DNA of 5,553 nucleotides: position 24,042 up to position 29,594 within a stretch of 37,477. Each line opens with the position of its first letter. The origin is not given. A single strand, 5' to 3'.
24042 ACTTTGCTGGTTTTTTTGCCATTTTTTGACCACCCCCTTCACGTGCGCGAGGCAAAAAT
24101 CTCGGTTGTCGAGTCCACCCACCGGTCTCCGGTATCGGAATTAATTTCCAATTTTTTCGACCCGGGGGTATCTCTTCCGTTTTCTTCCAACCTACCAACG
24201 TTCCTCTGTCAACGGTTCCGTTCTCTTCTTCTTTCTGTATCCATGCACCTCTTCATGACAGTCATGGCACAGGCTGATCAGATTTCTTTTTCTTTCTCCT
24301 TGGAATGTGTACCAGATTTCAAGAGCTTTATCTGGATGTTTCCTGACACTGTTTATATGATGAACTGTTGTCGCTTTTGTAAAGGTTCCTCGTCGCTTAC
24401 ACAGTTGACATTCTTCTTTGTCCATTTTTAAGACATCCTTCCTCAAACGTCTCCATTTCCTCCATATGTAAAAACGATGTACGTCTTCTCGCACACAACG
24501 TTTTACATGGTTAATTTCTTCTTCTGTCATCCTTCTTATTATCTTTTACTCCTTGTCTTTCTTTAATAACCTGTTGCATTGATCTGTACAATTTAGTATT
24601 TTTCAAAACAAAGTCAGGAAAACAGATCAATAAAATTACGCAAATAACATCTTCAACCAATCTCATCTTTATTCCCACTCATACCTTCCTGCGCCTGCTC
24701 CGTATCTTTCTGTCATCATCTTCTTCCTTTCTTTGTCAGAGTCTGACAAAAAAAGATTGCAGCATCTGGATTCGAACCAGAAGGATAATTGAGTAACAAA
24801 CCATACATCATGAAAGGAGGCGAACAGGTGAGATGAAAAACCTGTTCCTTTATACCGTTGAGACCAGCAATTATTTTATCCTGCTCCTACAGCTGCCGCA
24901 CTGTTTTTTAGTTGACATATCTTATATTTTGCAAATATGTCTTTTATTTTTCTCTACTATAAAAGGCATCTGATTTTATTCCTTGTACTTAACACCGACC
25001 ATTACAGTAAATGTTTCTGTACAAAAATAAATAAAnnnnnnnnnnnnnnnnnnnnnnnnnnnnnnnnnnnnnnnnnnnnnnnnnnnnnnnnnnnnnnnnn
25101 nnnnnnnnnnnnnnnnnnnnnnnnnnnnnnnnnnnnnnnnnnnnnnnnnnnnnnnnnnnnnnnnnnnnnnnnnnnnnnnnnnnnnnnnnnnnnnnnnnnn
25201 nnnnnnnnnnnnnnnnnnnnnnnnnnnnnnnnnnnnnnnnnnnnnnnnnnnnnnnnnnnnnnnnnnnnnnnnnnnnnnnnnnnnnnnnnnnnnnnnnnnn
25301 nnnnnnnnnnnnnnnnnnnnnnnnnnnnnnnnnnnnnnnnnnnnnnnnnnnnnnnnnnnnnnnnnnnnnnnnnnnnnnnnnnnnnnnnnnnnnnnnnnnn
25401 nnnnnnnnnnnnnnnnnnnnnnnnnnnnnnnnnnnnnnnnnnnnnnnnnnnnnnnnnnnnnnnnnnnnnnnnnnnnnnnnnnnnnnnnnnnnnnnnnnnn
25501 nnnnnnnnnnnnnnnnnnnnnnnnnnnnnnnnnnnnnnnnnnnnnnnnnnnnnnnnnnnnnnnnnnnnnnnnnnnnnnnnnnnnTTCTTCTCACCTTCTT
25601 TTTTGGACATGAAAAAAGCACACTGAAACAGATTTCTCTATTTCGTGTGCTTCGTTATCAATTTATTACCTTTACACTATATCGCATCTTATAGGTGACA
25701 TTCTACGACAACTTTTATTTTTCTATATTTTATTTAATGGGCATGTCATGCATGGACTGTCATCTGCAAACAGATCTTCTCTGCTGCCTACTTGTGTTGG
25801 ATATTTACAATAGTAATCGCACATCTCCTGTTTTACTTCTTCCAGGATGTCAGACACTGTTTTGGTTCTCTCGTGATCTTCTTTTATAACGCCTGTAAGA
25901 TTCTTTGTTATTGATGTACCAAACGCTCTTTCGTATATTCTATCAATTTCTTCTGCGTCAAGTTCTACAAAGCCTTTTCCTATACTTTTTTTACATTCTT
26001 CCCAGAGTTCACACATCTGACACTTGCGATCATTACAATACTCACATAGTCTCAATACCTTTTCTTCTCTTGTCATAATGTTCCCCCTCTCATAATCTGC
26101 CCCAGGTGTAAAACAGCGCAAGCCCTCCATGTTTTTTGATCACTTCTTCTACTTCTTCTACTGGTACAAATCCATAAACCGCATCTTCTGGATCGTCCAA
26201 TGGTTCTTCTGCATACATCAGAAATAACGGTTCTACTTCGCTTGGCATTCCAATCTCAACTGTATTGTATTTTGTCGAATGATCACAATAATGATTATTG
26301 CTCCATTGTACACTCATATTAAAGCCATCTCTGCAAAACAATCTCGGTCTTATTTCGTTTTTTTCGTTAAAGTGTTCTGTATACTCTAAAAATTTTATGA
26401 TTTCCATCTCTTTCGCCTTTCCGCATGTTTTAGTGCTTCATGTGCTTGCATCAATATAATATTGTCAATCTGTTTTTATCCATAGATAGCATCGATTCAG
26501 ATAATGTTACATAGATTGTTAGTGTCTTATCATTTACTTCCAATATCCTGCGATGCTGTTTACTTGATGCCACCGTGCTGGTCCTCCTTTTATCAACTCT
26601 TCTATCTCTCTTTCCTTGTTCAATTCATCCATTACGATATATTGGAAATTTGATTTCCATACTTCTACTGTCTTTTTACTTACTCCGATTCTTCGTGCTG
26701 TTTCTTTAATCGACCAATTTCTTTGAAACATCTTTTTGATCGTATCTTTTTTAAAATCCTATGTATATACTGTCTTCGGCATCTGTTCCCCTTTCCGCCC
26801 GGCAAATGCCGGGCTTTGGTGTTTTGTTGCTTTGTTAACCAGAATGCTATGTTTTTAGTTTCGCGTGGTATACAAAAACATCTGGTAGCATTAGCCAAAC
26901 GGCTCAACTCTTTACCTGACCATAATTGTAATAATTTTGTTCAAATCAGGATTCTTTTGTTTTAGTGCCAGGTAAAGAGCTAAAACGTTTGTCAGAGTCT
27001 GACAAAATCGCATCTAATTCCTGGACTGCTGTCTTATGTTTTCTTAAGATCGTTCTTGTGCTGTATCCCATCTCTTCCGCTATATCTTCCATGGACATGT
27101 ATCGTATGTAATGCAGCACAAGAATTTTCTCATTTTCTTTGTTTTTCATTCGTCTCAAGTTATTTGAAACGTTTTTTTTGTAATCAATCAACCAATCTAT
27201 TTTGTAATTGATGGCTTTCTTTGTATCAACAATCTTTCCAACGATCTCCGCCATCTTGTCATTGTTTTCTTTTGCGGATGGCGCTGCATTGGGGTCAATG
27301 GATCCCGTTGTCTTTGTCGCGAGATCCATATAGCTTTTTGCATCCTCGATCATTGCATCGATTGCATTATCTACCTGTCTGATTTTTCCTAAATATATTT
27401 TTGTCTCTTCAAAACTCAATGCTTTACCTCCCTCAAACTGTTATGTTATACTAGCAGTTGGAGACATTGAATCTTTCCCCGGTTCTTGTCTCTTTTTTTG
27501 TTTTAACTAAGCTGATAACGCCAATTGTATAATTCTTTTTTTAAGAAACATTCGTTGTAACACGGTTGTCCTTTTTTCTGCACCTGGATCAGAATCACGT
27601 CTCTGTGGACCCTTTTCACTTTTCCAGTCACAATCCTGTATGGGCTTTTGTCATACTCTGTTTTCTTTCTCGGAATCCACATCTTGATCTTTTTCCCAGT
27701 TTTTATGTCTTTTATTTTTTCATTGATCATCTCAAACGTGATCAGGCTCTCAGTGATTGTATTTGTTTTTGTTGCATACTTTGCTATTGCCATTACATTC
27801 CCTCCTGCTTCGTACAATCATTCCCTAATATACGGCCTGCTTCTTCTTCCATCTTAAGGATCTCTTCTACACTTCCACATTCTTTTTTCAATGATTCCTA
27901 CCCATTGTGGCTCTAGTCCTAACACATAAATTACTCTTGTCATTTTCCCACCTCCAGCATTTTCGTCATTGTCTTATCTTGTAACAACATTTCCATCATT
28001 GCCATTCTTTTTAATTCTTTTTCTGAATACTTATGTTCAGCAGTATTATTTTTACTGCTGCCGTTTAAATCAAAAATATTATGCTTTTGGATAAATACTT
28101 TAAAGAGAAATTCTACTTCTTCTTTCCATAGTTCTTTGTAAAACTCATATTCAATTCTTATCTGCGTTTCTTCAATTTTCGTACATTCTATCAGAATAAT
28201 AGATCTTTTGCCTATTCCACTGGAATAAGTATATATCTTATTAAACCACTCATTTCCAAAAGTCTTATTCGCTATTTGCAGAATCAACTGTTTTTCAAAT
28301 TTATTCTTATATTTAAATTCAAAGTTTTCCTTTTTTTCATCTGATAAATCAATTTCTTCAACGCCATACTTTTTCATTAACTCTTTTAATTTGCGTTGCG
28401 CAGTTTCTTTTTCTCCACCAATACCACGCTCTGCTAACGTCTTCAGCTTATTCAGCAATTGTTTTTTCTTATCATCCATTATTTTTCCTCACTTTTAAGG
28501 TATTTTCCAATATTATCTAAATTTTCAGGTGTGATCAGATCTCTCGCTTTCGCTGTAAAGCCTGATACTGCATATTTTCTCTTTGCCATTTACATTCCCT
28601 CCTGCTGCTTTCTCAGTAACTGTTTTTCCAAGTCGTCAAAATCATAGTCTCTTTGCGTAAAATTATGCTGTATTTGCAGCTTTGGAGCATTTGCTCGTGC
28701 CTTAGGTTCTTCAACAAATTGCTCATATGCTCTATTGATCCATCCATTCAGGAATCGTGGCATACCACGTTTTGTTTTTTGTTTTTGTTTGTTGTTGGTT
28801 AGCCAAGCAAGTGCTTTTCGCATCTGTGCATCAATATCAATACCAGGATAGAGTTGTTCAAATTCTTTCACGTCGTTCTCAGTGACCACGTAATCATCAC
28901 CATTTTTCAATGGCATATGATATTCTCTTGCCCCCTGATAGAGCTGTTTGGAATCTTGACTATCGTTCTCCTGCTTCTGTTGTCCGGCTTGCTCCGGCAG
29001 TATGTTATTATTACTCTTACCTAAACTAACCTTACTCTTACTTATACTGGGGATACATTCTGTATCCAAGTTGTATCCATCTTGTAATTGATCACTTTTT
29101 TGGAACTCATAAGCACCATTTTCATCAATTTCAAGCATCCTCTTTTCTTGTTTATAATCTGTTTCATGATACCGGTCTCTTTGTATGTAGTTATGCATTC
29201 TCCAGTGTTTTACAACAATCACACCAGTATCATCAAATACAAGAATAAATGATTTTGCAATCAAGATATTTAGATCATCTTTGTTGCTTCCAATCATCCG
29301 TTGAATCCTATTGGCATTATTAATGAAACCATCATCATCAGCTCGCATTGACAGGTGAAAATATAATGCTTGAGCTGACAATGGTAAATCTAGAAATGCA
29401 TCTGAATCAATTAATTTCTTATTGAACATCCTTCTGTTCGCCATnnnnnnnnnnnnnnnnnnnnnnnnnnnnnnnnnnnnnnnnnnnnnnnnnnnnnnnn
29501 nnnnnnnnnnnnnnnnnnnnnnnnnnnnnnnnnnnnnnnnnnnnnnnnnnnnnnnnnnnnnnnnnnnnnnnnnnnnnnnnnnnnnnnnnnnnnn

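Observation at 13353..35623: Six copies of a 19-bp palindrome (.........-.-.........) dispersed at module boundaries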

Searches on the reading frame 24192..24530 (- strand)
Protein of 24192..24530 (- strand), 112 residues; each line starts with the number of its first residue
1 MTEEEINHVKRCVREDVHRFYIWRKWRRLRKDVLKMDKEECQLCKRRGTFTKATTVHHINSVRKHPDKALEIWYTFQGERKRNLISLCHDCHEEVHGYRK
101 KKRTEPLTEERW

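Call 6: search_protein_families(library=pfam, proteins=[window:24192-24530:-], max_evalue=0.01)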
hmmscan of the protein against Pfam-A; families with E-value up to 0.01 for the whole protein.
window:24192-24530:- (112 aa): 2 families
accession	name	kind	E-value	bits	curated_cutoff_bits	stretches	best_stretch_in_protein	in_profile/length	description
PF01844.29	HNH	-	3.3e-06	27.6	21.4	1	41-96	1-45/47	HNH endonuclease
PF21368.3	AI2M-like_HNH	-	0.0011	19.3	23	1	41-92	1-49/49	AI2M/AI1M-like, HNH endonuclease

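Call 7: search_protein_families(library=phrogs, proteins=[window:24192-24530:-], max_evalue=0.001)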
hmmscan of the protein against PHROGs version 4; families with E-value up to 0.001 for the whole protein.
window:24192-24530:- (112 aa): 15 families
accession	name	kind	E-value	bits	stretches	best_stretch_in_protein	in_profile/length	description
phrog_119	-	DNA, RNA and nucleotide metabolism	1.5e-18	67.9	1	6-104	171-263/443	HNH endonuclease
phrog_144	-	DNA, RNA and nucleotide metabolism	1.8e-16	61.3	1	8-104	56-141/175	HNH endonuclease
phrog_589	-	DNA, RNA and nucleotide metabolism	5.9e-14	53.2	1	15-96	68-139/179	HNH endonuclease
phrog_5956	-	DNA, RNA and nucleotide metabolism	2.5e-13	50.9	1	14-104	35-116/138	HNH endonuclease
phrog_2323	-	DNA, RNA and nucleotide metabolism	1.1e-10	42.4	1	20-97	18-85/113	HNH endonuclease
phrog_4581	-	head and packaging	4.4e-10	40.5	1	4-103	31-116/395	terminase small subunit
phrog_8446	-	DNA, RNA and nucleotide metabolism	6.9e-10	39.9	1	24-105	126-205/211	HNH endonuclease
phrog_8048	-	DNA, RNA and nucleotide metabolism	4.5e-08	33.6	1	25-101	163-231/273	HNH endonuclease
phrog_1271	-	DNA, RNA and nucleotide metabolism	8.3e-07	29.7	1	18-104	249-324/361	HNH endonuclease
phrog_333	-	DNA, RNA and nucleotide metabolism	1.3e-06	29.6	1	24-94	19-77/138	HNH endonuclease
phrog_6050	-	DNA, RNA and nucleotide metabolism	6.2e-06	26.3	1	30-100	303-362/402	HNH endonuclease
phrog_4321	-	DNA, RNA and nucleotide metabolism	1.2e-05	26.1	1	18-102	40-119/135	HNH endonuclease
phrog_5200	-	DNA, RNA and nucleotide metabolism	3.2e-05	24.9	1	24-103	26-92/154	HNH endonuclease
phrog_740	-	DNA, RNA and nucleotide metabolism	4.9e-05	23.4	1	30-107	30-96/332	HNH endonuclease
phrog_3106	-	DNA, RNA and nucleotide metabolism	7.8e-05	23.5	1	24-105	145-230/252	HNH endonuclease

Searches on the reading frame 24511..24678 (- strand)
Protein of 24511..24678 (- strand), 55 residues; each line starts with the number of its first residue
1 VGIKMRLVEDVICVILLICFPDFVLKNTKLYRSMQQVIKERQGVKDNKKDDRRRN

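Call 26: search_protein_families(library=phrogs, proteins=[window:24511-24678:-], max_evalue=0.001)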
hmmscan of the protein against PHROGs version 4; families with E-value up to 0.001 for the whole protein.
window:24511-24678:- (55 aa): 0 families

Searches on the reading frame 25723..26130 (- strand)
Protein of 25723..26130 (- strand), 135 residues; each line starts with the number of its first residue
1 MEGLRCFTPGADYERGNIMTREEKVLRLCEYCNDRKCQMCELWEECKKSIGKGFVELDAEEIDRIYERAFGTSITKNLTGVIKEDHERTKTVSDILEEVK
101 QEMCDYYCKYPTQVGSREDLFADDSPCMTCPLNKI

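Call 26: search_protein_families(library=phrogs, proteins=[window:25723-26130:-], max_evalue=0.001)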
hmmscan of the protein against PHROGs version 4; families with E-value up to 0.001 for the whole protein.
window:25723-26130:- (135 aa): 0 families

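Call 28: search_protein_families(library=pfam, proteins=[window:25723-26130:-], max_evalue=0.01)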
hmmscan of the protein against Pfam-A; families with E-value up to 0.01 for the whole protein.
window:25723-26130:- (135 aa): 1 family
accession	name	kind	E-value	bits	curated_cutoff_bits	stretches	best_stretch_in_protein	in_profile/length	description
PF19960.5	EAD7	-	2.1e-05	24.7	32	1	6-48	18-59/62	Effector-associated domain 7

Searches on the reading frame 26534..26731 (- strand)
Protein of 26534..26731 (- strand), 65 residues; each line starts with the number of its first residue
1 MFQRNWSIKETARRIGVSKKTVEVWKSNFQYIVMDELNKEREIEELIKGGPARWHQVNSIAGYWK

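Call 6: search_protein_families(library=pfam, proteins=[window:26534-26731:-], max_evalue=0.01)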
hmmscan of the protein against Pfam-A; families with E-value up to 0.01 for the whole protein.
window:26534-26731:- (65 aa): 8 families
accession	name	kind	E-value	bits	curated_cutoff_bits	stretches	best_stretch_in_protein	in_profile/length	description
PF13518.12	HTH_28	-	3.5e-05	24.2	25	1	3-30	10-37/52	Helix-turn-helix domain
PF13384.12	HTH_23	-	4e-05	23.7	24.6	1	3-30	15-42/50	Homeodomain-like domain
PF01527.26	HTH_Tnp_1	-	0.002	18.7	24.1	1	5-40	23-57/75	Transposase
PF06056.18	Terminase_5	-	0.0023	18.3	20.3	1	4-27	12-35/58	Putative ATPase subunit of terminase (gpP-like)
PF12844.13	HTH_19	-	0.0032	17.8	30.2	1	3-35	10-40/64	Helix-turn-helix domain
PF08281.18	Sigma70_r4_2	-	0.0032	17.5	25.7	1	5-25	26-46/54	Sigma-70, region 4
PF13443.12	HTH_26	-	0.004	17.8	22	1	3-39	8-45/63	Cro/C1-type HTH DNA-binding domain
PF01381.28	HTH_3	-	0.0071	16.8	23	1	3-22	7-26/55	Helix-turn-helix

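Call 7: search_protein_families(library=phrogs, proteins=[window:26534-26731:-], max_evalue=0.001)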
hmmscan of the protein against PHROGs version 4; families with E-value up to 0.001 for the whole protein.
window:26534-26731:- (65 aa): 0 families

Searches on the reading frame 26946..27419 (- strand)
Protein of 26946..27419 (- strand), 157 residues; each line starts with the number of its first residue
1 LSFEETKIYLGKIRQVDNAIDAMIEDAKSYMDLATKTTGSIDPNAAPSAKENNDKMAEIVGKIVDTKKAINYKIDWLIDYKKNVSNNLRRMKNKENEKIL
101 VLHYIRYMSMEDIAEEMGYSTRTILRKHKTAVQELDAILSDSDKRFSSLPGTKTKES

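Call 6: search_protein_families(library=pfam, proteins=[window:26946-27419:-], max_evalue=0.01)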
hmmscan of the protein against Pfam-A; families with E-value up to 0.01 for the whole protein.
window:26946-27419:- (157 aa): 5 families
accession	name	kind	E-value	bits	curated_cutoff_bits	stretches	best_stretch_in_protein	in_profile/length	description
PF07374.17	DUF1492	-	1.2e-06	29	21.5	1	55-136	19-100/100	Protein of unknown function (DUF1492)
PF04545.22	Sigma70_r4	-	6e-05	22.9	24.1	1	98-135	11-48/50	Sigma-70, region 4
PF13936.12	HTH_38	-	0.001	19.2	27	1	89-126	3-39/44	Helix-turn-helix domain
PF06530.18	Phage_antitermQ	-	0.002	18.5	26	1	87-141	59-112/118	Phage antitermination protein Q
PF08281.18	Sigma70_r4_2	-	0.0042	17.1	25.7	1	97-124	16-43/54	Sigma-70, region 4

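Call 7: search_protein_families(library=phrogs, proteins=[window:26946-27419:-], max_evalue=0.001)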
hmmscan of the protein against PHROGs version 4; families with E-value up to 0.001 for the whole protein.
window:26946-27419:- (157 aa): 6 families
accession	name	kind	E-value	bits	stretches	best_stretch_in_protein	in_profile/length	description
phrog_36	-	transcription regulation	1.8e-18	67.9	1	2-147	52-195/220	transcriptional regulator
phrog_248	-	transcription regulation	1.2e-06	29.7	1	35-135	46-133/161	transcriptional activator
phrog_79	-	transcription regulation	1.6e-06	28.9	1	84-148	79-146/156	anti-termination protein Q-like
phrog_1558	-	unknown function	3.2e-06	28.1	1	3-139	41-168/178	-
phrog_3512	-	transcription regulation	8.9e-05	23.7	1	53-140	28-114/130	sigma factor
phrog_351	-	transcription regulation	0.00018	21.2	1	95-155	678-742/928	RNA polymerase sigma factor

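Call 31: search_protein_families(library=ncbifam, proteins=[window:26946-27419:-], max_evalue=0.01)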
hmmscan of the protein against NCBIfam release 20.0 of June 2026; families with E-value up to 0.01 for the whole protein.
window:26946-27419:- (157 aa): 12 families
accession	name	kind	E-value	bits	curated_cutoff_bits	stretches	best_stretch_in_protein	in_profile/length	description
TIGR02983.1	SigE-fam_strep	subfamily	1.3e-05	25.2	141.55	1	81-138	101-157/162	SigE family RNA polymerase sigma factor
TIGR02937.1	sigma70-ECF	superfamily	1.7e-05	24.5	42.9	1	85-135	112-161/165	sigma-70 family RNA polymerase sigma factor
TIGR02984.1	Sig-70_plancto1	subfamily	7.5e-05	22.4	183.75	1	82-139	132-188/189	RNA polymerase sigma-70 factor, Planctomycetaceae-specific subfamily 1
TIGR02985.1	Sig70_bacteroi1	subfamily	9.1e-05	22.7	126.4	1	71-136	96-159/162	RNA polymerase sigma-70 factor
TIGR02980.1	SigBFG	subfamily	0.00011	22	234.35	1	13-136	109-223/227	SigB/SigF/SigG family RNA polymerase sigma factor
NF004935.0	PRK06288.1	equivalog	0.00061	19.5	343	1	18-145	144-268/270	RNA polymerase sigma factor WhiG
NF040705.1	sigma_mbnA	exception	0.0012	18.6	350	1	82-139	102-158/272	methanobactin precursor domain-containing sigma factor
NF005644.0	PRK07408.1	subfamily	0.0016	18.1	261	1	52-141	170-255/258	RNA polymerase sigma factor SigF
TIGR02954.1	Sig70_famx3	hypoth_equivalog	0.0024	17.6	188.5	1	78-140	107-168/170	RNA polymerase sigma-70 factor, TIGR02954 family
TIGR02999.1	Sig-70_X6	subfamily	0.005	16.7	126.15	1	92-133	135-176/183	ECF-type sigma factor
TIGR03879.1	near_KaiC_dom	domain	0.0085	16.5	65.1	0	99-137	27-65/91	probable regulatory domain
NF009172.0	PRK12519.1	subfamily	0.0087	15.6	222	0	80-142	131-192/194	RNA polymerase sigma factor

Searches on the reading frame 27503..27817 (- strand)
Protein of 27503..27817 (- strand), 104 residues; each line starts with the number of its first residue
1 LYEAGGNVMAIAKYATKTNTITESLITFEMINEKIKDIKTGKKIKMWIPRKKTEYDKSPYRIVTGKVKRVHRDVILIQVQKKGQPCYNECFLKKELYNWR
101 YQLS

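Call 26: search_protein_families(library=phrogs, proteins=[window:27503-27817:-], max_evalue=0.001)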
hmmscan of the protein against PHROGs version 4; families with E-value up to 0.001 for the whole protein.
window:27503-27817:- (104 aa): 0 families

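Call 28: search_protein_families(library=pfam, proteins=[window:27503-27817:-], max_evalue=0.01)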
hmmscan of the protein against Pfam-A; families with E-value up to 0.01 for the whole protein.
window:27503-27817:- (104 aa): 2 families
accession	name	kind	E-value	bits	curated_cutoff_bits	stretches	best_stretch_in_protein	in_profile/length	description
PF23926.2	LtfC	-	0.0031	18.5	27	1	15-69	47-99/100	LtfC-like, beta-sandwich domain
PF01247.24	Ribosomal_L35Ae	-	0.0032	18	27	1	16-72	14-70/95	Ribosomal protein L35Ae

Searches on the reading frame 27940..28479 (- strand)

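Call 26: search_protein_families(library=phrogs, proteins=[window:27940-28479:-], max_evalue=0.001)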
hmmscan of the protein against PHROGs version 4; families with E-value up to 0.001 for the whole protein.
window:27940-28479:- (179 aa): 1 family
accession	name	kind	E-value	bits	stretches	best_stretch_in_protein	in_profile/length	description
phrog_421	-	unknown function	4.4e-10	40.4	1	1-78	5-87/241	unknown function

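Call 28: search_protein_families(library=pfam, proteins=[window:27940-28479:-], max_evalue=0.01)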
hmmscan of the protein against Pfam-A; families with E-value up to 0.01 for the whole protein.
window:27940-28479:- (179 aa): 1 family
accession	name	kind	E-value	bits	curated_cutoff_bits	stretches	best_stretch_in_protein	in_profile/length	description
PF10979.13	DUF2786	-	0.00038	20.8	23.9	1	11-41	8-39/40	Protein of unknown function (DUF2786)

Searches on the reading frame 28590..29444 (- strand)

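Call 26: search_protein_families(library=phrogs, proteins=[window:28590-29444:-], max_evalue=0.001)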
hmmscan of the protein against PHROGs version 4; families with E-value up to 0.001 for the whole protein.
window:28590-29444:- (284 aa): 4 families
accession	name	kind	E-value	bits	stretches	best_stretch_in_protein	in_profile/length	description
phrog_5708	-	DNA, RNA and nucleotide metabolism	9.6e-63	213.6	1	1-261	1-248/263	DnaD-like helicase loader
phrog_8489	-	DNA, RNA and nucleotide metabolism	1.9e-61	209.7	1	1-264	1-234/296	DnaD-like helicase loader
phrog_1163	-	unknown function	2e-32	114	1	1-242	8-254/273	-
phrog_10469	-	DNA, RNA and nucleotide metabolism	1.1e-15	58.7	1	1-141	1-173/305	DnaD-like helicase loader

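Call 28: search_protein_families(library=pfam, proteins=[window:28590-29444:-], max_evalue=0.01)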
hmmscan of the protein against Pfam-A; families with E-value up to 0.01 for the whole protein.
window:28590-29444:- (284 aa): 0 families
